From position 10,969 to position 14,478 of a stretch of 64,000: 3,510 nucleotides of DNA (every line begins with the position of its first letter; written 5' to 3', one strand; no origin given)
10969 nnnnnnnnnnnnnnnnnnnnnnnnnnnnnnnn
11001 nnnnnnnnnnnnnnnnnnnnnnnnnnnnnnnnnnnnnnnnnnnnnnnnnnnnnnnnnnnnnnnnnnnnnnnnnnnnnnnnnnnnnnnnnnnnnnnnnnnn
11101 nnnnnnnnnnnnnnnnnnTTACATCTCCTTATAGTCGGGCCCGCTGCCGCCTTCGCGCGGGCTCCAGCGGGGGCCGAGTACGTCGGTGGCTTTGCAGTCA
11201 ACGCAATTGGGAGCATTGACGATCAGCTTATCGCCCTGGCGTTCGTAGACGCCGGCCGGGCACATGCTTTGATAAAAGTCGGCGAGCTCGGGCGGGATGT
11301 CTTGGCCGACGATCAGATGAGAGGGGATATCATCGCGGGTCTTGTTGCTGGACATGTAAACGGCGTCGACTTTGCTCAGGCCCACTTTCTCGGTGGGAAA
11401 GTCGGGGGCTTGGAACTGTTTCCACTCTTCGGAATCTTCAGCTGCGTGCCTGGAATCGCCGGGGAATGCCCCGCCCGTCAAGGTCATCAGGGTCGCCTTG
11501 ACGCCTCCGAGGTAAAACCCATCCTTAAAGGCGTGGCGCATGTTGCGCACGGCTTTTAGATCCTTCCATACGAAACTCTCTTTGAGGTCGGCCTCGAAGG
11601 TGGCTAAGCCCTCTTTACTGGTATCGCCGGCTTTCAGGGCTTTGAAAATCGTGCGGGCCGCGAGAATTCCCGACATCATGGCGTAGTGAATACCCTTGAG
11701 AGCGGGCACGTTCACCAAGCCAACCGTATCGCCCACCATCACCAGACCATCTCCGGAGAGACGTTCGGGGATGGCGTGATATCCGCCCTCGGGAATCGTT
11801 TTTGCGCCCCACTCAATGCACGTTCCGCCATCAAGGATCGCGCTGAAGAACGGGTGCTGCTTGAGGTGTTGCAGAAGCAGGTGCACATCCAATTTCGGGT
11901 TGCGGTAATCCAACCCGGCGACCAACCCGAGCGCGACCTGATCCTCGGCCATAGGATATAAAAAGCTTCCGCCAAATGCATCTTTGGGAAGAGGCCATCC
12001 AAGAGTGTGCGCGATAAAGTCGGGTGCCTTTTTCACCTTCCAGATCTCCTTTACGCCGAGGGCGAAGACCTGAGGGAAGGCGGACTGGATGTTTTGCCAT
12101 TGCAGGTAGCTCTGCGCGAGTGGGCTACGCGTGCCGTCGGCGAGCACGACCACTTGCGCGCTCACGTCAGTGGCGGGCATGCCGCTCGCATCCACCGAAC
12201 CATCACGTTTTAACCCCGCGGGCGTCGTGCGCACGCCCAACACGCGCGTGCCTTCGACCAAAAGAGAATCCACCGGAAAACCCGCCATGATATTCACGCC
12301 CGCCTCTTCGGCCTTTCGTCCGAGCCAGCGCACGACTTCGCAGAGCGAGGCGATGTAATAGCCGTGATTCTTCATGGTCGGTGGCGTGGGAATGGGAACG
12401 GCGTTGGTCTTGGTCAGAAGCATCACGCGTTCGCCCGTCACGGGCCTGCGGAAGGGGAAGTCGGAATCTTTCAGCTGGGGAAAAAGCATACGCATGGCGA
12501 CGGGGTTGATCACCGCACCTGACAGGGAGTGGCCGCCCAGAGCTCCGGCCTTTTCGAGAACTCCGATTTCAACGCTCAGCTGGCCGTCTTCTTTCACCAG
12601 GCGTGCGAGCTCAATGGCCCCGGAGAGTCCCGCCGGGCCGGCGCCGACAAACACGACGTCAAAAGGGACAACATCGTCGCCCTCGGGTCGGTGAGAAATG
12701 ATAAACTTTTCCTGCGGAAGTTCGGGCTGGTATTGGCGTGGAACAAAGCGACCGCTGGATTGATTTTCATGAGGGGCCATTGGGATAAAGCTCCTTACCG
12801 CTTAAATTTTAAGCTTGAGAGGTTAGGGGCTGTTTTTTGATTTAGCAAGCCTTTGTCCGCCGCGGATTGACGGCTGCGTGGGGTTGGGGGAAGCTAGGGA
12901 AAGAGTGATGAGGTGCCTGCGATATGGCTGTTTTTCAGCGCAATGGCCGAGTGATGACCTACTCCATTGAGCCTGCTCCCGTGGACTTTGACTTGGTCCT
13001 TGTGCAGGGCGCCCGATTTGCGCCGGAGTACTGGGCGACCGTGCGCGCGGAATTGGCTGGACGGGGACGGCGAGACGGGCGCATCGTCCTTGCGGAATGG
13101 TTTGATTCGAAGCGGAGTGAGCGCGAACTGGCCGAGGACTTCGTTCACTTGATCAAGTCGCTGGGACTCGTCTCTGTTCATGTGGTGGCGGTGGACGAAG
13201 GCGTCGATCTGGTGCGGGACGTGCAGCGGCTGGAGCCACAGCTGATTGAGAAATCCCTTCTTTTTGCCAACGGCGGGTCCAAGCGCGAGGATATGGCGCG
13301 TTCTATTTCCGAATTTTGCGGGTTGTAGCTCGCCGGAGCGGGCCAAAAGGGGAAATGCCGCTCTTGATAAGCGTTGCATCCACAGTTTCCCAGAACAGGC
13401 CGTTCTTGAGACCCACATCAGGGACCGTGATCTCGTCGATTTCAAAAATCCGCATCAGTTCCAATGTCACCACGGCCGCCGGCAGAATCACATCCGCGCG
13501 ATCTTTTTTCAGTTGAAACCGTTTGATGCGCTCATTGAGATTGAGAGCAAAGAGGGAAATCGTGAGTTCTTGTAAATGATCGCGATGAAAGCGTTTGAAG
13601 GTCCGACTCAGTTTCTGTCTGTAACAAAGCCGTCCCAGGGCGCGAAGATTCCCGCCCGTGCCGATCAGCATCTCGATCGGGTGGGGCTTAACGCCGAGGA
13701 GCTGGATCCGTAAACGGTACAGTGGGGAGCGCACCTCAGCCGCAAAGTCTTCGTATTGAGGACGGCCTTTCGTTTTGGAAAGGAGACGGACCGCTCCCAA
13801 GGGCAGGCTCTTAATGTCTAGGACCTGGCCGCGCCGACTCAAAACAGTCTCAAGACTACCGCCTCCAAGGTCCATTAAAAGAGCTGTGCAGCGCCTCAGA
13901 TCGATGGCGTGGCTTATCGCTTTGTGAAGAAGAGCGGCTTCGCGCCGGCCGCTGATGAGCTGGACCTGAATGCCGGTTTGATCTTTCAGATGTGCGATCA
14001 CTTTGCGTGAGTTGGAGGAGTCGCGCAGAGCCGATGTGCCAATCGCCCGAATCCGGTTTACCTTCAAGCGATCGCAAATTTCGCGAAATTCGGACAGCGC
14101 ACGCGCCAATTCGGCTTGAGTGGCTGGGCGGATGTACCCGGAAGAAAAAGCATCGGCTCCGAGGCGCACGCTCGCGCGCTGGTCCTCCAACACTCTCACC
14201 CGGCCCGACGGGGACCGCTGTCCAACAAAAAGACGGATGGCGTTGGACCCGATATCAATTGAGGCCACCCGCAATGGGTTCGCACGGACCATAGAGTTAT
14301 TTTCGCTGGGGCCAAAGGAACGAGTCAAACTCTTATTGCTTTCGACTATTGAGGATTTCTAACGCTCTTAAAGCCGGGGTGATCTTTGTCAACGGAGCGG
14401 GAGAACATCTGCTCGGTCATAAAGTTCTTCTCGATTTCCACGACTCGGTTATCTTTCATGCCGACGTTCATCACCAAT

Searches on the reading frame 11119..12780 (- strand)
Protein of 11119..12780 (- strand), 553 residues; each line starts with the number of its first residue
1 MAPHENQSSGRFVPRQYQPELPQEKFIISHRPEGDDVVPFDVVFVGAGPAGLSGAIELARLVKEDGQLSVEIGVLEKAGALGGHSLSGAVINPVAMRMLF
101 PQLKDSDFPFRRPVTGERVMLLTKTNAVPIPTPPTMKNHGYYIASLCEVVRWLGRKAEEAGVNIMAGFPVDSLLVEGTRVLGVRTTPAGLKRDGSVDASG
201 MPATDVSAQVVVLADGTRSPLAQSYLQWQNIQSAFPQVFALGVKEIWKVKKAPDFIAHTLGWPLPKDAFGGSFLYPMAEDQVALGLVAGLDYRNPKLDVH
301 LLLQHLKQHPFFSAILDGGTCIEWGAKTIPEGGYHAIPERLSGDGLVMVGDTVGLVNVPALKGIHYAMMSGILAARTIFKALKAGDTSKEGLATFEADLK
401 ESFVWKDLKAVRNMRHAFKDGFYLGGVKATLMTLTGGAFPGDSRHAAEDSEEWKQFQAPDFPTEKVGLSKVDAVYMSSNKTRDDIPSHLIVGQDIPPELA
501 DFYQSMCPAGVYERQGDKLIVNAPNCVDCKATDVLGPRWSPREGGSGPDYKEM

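Call 22: search_protein_families(library=pfam, proteins=[window:11119-12780:-], max_evalue=0.00001)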
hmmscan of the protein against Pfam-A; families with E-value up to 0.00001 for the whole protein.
window:11119-12780:- (553 aa): 4 families
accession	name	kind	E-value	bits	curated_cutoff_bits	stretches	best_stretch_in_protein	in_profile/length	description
PF21162.3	ETFQO_UQ-bd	-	1.5e-26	93.2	27.7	1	239-329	1-96/96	ETF-QO, ubiquinone-binding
PF05187.19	Fer4_ETF_QO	-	8.7e-10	39.1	24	1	467-551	4-104/104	Electron transfer flavoprotein-ubiquinone oxidoreductase, 4Fe-4S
PF01266.30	DAO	-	5.7e-09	36.4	27.9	1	149-308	151-295/353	FAD dependent oxidoreductase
PF01946.23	Thi4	-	2.3e-07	30.7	26.2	0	35-90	13-63/235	Thi4 family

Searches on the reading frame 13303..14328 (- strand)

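Call 22: search_protein_families(library=pfam, proteins=[window:13303-14328:-], max_evalue=0.00001)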
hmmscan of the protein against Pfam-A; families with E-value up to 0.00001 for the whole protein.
window:13303-14328:- (341 aa): 1 family
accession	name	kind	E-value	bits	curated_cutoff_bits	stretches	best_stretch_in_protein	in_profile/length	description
PF02541.22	Ppx-GppA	-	8.1e-45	153.9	27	1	41-316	7-282/285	Ppx/GppA phosphatase family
